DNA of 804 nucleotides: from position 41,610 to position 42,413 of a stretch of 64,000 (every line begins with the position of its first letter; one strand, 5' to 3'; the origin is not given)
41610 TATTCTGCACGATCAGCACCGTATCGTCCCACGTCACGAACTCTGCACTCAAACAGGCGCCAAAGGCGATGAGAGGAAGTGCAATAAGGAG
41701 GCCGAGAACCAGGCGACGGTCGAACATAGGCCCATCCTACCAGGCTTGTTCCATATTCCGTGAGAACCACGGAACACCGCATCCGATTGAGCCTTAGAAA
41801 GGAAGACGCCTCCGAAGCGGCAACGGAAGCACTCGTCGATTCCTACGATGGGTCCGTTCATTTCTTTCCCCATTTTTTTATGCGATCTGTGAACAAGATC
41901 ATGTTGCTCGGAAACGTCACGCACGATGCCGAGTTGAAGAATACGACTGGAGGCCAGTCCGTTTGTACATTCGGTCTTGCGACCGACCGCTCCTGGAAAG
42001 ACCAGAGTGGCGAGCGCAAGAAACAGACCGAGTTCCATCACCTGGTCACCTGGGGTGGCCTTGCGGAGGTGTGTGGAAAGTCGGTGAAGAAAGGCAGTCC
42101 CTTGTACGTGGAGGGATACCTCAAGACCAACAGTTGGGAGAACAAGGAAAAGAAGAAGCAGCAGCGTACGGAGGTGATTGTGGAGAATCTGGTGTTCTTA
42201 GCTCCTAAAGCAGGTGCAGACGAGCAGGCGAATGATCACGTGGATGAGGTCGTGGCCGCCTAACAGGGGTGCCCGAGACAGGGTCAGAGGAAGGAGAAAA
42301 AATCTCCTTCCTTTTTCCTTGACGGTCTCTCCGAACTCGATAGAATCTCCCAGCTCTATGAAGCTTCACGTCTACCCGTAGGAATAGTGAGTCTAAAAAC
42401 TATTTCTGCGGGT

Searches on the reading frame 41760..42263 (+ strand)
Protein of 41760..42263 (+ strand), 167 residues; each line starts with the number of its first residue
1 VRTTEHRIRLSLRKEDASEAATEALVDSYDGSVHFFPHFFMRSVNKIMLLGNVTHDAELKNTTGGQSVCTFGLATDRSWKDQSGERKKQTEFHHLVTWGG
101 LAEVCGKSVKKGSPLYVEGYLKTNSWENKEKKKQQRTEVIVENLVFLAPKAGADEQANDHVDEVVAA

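Call 28: search_protein_families(library=pfam, proteins=[window:41760-42263:+])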
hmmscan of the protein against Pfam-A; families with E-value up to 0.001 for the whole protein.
window:41760-42263:+ (167 aa): 1 family
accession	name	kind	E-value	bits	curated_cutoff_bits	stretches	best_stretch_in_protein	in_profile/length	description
PF00436.31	SSB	-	7e-33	113.2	26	1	44-147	1-104/104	Single-strand binding protein family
